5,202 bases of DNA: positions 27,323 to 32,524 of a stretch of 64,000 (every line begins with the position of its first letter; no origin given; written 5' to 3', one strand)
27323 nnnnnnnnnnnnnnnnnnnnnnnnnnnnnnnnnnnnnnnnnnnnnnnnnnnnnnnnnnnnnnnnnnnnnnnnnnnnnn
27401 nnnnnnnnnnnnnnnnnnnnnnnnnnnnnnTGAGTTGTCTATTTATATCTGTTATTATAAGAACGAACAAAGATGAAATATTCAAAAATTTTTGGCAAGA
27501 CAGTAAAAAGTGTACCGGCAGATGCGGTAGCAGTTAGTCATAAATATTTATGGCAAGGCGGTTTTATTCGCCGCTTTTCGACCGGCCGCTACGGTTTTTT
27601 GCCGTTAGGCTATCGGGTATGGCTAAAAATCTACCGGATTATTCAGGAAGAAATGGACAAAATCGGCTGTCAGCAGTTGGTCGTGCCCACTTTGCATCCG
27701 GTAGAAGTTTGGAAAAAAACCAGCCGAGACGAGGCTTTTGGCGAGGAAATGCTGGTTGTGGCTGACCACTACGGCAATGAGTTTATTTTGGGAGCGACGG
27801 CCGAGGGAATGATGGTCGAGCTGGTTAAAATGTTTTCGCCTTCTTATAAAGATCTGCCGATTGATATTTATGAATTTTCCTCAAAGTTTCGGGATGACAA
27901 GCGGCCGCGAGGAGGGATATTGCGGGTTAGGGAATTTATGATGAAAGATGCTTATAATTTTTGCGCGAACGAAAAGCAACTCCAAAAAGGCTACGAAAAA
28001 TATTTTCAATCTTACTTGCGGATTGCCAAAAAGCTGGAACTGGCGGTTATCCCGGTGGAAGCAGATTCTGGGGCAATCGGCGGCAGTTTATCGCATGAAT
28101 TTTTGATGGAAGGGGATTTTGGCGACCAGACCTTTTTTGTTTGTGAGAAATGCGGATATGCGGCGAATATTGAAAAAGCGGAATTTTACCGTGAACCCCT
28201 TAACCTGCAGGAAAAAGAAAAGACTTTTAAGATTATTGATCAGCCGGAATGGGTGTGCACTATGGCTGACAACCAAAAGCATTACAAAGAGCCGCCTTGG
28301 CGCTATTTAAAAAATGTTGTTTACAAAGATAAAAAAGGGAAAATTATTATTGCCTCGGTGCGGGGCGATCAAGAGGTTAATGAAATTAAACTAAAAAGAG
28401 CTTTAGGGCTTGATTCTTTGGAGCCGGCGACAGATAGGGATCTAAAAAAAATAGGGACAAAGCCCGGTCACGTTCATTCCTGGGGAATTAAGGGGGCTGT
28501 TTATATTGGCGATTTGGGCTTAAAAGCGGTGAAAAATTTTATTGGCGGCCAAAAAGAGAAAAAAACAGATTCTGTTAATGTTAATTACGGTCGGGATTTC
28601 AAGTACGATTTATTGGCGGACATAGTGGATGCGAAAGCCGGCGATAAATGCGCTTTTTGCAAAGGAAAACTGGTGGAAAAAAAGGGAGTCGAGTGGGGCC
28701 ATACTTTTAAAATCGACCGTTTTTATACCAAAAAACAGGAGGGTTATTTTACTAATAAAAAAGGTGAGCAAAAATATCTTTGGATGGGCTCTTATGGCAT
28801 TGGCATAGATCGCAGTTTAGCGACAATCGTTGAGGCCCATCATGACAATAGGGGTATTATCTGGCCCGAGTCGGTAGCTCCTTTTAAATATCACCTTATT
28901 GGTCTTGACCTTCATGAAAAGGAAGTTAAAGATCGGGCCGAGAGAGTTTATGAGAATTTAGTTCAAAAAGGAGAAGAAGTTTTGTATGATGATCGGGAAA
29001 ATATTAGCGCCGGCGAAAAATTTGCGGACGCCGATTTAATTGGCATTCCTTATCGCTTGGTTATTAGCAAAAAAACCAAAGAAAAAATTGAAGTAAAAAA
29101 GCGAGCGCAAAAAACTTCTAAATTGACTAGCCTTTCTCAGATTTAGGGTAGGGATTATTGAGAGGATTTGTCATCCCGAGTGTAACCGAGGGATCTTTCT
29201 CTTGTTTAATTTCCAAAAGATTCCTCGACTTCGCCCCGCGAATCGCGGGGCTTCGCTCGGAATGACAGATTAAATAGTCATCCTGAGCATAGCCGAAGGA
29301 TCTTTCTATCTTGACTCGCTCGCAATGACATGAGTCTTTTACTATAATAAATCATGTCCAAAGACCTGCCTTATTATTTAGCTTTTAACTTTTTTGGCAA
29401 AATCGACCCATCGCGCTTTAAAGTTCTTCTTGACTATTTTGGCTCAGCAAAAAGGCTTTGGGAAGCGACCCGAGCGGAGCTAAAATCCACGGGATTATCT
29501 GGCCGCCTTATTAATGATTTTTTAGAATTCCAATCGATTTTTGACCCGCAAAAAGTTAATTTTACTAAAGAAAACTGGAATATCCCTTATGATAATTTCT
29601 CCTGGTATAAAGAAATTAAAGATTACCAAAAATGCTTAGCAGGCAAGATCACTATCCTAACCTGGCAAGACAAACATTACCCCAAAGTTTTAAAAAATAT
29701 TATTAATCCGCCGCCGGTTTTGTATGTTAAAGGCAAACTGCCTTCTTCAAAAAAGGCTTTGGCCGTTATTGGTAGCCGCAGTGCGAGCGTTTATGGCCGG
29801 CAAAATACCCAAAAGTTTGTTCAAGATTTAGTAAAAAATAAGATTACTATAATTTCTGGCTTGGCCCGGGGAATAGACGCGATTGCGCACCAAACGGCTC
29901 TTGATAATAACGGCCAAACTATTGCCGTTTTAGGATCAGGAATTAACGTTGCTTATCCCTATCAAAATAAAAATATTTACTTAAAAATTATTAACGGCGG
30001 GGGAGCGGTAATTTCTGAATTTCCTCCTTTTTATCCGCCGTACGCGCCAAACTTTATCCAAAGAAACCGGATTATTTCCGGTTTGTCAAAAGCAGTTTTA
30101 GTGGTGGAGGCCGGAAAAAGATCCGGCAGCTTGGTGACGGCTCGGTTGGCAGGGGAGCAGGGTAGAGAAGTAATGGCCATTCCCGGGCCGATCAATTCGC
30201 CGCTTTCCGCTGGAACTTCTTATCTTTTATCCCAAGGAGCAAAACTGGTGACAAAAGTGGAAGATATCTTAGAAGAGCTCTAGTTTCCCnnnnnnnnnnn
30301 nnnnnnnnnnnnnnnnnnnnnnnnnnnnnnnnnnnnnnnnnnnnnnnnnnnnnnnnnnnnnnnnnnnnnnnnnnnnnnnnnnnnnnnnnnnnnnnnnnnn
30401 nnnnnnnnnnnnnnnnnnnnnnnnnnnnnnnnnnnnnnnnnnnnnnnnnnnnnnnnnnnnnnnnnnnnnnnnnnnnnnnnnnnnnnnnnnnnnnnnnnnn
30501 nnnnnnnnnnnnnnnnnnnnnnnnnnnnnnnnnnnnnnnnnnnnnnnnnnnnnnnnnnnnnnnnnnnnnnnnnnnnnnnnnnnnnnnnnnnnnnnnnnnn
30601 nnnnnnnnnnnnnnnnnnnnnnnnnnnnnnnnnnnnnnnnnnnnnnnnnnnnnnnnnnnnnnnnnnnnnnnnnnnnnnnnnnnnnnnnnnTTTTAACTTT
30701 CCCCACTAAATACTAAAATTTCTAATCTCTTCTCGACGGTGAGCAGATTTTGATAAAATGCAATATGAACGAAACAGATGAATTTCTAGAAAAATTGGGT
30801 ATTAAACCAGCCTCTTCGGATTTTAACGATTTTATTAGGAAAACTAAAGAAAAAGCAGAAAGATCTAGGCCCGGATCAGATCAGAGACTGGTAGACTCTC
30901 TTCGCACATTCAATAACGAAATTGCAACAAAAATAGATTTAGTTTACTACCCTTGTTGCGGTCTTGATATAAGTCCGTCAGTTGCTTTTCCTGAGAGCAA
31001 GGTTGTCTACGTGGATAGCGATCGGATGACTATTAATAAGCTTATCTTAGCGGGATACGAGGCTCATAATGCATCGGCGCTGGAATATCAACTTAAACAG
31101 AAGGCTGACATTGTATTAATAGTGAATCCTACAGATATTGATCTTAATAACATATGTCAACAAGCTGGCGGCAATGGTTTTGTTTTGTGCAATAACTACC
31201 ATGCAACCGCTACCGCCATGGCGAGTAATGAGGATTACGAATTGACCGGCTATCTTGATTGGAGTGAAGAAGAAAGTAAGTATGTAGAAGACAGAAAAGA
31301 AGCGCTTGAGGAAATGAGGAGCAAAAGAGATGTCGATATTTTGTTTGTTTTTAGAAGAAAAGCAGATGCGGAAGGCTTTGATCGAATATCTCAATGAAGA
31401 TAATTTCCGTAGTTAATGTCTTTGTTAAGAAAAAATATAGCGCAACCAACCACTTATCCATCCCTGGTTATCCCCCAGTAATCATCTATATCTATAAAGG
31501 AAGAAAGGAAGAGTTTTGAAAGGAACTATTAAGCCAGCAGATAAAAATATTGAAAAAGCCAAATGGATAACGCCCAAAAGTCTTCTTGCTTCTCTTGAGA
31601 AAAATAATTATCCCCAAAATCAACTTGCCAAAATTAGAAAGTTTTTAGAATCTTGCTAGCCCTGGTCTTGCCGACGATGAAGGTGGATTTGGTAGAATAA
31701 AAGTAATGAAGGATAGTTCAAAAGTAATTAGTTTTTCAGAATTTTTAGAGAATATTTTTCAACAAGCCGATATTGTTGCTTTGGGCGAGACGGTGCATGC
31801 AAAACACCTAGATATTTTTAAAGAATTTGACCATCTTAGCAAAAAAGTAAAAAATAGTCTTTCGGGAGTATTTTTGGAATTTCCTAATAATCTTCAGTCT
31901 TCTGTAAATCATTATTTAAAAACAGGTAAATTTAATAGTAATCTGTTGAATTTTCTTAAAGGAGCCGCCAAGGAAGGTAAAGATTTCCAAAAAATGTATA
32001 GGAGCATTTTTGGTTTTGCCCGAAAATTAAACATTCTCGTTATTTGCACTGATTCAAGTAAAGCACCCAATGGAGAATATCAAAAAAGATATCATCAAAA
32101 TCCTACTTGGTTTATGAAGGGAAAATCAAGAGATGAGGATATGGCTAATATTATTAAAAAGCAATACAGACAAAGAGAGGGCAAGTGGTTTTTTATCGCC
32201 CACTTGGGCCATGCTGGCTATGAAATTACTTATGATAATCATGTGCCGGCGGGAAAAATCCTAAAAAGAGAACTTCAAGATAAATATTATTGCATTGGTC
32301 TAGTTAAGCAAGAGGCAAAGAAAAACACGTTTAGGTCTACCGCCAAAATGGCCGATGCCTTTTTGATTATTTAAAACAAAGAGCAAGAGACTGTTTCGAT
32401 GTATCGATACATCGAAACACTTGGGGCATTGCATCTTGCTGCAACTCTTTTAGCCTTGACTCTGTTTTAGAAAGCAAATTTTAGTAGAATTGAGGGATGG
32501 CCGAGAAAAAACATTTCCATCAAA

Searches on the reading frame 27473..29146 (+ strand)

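Call 21: search_protein_families(library=pfam, proteins=[window:27473-29146:+], max_evalue=0.001)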
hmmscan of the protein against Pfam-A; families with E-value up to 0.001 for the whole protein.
window:27473-29146:+ (557 aa): 3 families
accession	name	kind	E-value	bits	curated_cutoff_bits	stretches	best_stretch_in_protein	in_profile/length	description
PF00587.30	tRNA-synt_2b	-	2.3e-19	70.6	29.3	1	98-456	5-179/179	tRNA synthetase class II core domain (G, H, P, S and T)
PF03129.25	HGTP_anticodon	-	1.4e-13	51.3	21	1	482-554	11-84/94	Anticodon binding domain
PF04073.20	tRNA_edit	-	5.9e-13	49.4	25.5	1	259-355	2-101/123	Aminoacyl-tRNA editing domain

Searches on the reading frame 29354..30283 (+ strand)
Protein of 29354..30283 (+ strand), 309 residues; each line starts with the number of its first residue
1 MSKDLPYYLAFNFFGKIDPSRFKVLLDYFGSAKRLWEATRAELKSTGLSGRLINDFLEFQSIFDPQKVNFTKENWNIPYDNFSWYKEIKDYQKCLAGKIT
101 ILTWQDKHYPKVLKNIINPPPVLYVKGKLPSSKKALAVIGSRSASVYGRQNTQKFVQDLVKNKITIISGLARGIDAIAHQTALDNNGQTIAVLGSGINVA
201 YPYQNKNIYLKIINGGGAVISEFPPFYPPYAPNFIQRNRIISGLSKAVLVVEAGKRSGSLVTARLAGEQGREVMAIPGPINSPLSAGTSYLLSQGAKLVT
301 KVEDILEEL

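Call 21: search_protein_families(library=pfam, proteins=[window:29354-30283:+], max_evalue=0.001)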
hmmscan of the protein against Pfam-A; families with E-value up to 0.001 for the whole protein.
window:29354-30283:+ (309 aa): 1 family
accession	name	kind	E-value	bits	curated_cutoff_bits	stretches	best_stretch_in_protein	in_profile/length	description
PF02481.21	DNA_processg_A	-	5e-77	258.3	29.6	1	98-300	6-211/212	DNA recombination-mediator protein A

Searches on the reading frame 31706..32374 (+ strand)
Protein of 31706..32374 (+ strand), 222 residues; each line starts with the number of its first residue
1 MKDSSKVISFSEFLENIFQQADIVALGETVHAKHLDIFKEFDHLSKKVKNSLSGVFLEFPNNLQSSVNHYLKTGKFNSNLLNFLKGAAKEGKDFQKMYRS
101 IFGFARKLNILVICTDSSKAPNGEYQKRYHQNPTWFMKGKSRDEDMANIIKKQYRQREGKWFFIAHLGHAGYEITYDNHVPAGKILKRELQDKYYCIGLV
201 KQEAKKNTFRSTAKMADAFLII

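Call 21: search_protein_families(library=pfam, proteins=[window:31706-32374:+], max_evalue=0.001)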
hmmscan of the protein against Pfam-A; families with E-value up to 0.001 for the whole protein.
window:31706-32374:+ (222 aa): 2 families
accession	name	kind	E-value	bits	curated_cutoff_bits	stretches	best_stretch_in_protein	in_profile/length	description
PF05139.19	Erythro_esteras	-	1.4e-07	32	26.4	1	125-202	184-265/358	Erythromycin esterase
PF04187.18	Cofac_haem_bdg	-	0.00087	19.8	27.7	0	19-116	6-104/213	Haem-binding uptake, Tiki superfamily, ChaN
